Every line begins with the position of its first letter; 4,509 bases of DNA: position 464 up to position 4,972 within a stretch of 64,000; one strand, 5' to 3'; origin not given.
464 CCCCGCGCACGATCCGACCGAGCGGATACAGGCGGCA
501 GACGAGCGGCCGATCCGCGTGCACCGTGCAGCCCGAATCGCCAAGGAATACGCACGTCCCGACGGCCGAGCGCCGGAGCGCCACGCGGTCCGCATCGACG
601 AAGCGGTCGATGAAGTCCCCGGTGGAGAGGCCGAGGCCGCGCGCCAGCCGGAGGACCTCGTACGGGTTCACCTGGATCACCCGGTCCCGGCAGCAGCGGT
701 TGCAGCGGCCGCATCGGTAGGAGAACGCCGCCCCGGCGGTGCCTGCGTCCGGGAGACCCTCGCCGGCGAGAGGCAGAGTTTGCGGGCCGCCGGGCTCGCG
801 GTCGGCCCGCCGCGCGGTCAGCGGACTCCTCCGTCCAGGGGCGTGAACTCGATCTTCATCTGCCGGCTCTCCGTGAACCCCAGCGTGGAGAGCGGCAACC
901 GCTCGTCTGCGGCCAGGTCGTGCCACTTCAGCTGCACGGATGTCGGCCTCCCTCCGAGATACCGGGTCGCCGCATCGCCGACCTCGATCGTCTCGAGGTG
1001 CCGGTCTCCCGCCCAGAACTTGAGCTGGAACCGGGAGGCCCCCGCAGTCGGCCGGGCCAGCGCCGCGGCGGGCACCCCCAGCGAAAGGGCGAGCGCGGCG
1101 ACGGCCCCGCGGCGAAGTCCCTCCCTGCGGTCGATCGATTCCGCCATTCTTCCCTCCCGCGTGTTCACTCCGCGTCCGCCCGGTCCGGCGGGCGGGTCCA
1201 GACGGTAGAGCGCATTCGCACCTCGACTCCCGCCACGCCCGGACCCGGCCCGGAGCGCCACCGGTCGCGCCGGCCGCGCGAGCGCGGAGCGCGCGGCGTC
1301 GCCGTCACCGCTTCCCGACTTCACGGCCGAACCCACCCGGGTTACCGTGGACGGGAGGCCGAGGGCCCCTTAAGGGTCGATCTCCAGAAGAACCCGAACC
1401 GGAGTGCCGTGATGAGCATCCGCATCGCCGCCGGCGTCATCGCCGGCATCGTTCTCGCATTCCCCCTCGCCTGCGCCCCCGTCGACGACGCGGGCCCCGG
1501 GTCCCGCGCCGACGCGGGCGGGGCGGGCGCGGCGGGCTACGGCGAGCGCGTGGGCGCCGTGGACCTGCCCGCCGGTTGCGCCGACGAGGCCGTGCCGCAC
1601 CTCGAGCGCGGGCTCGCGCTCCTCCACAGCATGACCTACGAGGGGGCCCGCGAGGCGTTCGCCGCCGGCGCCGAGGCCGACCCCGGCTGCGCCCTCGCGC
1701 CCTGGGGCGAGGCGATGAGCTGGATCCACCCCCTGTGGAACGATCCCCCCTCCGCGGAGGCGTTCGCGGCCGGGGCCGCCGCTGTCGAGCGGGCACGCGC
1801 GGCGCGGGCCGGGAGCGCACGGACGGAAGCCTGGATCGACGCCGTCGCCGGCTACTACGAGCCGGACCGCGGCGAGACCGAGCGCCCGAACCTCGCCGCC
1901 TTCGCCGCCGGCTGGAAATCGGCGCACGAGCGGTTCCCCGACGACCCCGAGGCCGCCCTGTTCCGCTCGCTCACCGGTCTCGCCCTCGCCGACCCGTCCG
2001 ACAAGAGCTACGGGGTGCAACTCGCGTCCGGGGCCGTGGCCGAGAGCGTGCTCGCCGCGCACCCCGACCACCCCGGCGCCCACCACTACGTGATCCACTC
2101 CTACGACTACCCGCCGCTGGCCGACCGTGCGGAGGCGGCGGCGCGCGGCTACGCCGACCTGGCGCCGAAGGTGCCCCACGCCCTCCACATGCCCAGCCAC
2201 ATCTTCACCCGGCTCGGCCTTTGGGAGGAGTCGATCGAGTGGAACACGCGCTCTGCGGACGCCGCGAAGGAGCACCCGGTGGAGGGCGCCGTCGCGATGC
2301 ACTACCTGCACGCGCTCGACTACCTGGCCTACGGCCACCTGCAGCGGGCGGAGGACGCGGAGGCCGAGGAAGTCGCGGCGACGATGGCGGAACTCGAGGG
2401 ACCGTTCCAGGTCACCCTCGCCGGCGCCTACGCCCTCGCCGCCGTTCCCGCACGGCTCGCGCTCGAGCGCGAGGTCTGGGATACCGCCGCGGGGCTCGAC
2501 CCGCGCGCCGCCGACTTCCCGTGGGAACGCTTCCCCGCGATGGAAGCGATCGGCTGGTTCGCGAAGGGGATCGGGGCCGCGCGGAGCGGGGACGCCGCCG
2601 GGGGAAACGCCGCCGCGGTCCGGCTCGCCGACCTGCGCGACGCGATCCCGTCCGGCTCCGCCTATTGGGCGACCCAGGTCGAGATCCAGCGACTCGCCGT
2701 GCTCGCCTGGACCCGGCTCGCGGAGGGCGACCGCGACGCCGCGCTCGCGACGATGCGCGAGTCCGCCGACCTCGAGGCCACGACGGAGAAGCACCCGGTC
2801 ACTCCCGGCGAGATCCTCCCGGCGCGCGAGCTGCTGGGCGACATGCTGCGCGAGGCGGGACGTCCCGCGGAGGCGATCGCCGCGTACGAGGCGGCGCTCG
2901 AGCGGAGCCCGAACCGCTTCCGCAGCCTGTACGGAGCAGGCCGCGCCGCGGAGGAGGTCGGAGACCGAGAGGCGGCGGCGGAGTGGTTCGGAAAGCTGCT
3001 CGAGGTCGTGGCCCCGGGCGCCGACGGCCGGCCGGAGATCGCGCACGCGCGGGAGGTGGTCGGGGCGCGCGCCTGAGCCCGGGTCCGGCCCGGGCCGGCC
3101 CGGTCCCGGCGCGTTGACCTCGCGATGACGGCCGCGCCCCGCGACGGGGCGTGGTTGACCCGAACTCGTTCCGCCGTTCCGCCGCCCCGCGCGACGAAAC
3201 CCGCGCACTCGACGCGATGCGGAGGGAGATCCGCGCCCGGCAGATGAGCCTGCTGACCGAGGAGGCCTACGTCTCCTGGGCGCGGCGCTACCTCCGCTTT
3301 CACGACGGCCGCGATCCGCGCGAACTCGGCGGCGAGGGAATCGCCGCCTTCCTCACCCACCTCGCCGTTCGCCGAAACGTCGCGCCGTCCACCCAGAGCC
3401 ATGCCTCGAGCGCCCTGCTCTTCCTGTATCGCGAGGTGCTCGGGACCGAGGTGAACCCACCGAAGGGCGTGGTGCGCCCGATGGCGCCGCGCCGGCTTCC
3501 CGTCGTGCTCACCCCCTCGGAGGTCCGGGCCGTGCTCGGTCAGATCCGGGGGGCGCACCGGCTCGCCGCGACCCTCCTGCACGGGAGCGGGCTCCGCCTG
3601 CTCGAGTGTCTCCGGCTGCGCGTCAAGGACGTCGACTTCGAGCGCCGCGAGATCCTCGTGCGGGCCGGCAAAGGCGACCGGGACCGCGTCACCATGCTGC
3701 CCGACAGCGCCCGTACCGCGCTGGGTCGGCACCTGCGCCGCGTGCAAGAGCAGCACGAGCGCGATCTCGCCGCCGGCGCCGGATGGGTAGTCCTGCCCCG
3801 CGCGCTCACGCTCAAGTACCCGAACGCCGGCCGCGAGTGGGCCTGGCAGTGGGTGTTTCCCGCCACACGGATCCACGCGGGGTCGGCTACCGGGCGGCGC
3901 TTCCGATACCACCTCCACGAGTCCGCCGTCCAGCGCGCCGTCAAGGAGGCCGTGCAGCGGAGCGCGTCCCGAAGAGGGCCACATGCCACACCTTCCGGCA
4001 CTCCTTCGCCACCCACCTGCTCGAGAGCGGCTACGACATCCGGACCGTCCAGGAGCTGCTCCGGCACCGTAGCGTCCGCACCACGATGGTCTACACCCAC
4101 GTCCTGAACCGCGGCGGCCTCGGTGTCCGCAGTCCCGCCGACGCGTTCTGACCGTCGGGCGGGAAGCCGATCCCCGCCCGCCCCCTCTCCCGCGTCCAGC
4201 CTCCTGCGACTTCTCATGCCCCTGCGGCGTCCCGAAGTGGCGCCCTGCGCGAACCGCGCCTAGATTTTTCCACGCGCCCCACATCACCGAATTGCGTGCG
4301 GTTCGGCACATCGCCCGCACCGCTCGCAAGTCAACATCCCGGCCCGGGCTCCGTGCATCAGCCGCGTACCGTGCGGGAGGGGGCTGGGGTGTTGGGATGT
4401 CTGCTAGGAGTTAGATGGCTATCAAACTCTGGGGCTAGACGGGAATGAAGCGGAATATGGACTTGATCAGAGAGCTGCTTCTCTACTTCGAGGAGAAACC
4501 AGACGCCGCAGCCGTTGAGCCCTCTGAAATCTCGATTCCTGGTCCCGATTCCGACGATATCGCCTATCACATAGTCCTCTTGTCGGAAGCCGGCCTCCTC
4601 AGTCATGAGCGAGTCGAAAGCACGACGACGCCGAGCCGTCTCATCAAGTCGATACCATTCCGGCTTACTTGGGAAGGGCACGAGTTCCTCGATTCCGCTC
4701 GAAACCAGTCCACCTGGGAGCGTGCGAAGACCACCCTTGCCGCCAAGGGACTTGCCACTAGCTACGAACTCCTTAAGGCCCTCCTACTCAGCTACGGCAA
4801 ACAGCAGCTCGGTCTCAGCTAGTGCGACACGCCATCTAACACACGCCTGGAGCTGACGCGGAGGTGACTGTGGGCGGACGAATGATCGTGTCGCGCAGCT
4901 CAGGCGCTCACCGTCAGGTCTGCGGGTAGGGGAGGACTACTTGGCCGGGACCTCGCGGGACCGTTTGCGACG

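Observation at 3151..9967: Chromosomal integron: co-oriented intI plus an array of at least eight attC-bounded cassettes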

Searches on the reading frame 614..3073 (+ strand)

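Call 33: search_protein_families(library=pfam, proteins=[window:614-3073:+], max_evalue=0.001)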
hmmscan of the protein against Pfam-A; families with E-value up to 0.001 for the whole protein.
window:614-3073:+ (820 aa): 8 families
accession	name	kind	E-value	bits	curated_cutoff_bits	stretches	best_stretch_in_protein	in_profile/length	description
PF13181.12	TPR_8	-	3.8e-08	33.3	25.7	0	739-767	5-33/34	Tetratricopeptide repeat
PF13424.12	TPR_12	-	4.4e-07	30.5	30.1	1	738-798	6-74/77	Tetratricopeptide repeat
PF13432.12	TPR_16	-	1.1e-06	29.4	32.7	1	741-794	3-56/65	Tetratricopeptide repeat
PF14559.12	TPR_19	-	3.6e-05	24.5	25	1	745-797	1-53/68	Tetratricopeptide repeat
PF13176.12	TPR_7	-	0.00012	22.3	27.9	0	739-765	3-31/36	Tetratricopeptide repeat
PF07719.23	TPR_2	-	0.00028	21.2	27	1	740-767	6-33/34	Tetratricopeptide repeat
PF13414.12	TPR_11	-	0.00028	21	26.8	0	742-778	1-37/42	TPR repeat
PF00515.34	TPR_1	-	0.00038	20.6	27.8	0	741-767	7-33/34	Tetratricopeptide repeat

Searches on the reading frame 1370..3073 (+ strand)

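Call 71: search_protein_families(library=pfam, proteins=[window:1370-3073:+], max_evalue=0.05)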
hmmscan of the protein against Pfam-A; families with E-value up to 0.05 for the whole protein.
window:1370-3073:+ (568 aa): 12 families
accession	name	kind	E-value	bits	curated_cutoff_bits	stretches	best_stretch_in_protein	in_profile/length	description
PF13181.12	TPR_8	-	6.4e-09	35.7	25.7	1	487-515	5-33/34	Tetratricopeptide repeat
PF13432.12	TPR_16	-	7e-07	30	32.7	1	489-542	3-56/65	Tetratricopeptide repeat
PF13424.12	TPR_12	-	3.1e-06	27.7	30.1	1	486-546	6-74/77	Tetratricopeptide repeat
PF13176.12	TPR_7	-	1.3e-05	25.3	27.9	0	487-513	3-31/36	Tetratricopeptide repeat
PF14559.12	TPR_19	-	2.2e-05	25.1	25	1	493-545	1-53/68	Tetratricopeptide repeat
PF07719.23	TPR_2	-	2.9e-05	24.3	27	1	488-515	6-33/34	Tetratricopeptide repeat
PF13414.12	TPR_11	-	0.00011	22.3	26.8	1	490-526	1-37/42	TPR repeat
PF00515.34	TPR_1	-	0.0003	20.9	27.8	1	489-515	7-33/34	Tetratricopeptide repeat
PF13428.12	TPR_14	-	0.00078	20.3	23.5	1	485-524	3-42/44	Tetratricopeptide repeat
PF13431.12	TPR_17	-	0.0061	17.2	24.4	0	505-532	1-28/34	Tetratricopeptide repeat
PF13174.12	TPR_6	-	0.012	16.6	26.3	0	488-515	5-32/33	Tetratricopeptide repeat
PF09976.15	TPR_21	-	0.012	15.8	25.5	1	447-515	121-178/193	Tetratricopeptide repeat-like domain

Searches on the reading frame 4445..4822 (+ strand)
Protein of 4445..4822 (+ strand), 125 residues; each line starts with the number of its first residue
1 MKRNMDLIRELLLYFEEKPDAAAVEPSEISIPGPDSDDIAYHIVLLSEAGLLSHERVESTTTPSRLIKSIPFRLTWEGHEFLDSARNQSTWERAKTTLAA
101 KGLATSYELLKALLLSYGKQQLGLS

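Call 16: search_protein_families(library=pfam, proteins=[window:4445-4822:+], max_evalue=0.01)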
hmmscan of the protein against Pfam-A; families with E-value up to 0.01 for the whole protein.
window:4445-4822:+ (125 aa): 1 family
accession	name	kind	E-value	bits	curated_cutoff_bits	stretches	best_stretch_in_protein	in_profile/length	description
PF10711.15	DUF2513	-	2e-27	95.9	29.6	1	2-103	1-99/100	Hypothetical protein (DUF2513)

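Call 31: find_encoding_contigs(protein=window:4445-4822:+, flank=10000, max_places=6)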
Protein window:4445-4822:+ (125 aa): no gene with exactly this product is on record in the collection.

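Call 67: search_protein_families(library=padloc, proteins=[window:4445-4822:+], max_evalue=0.001)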
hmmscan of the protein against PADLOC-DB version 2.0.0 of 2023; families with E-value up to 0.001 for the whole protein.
window:4445-4822:+ (125 aa): 0 families
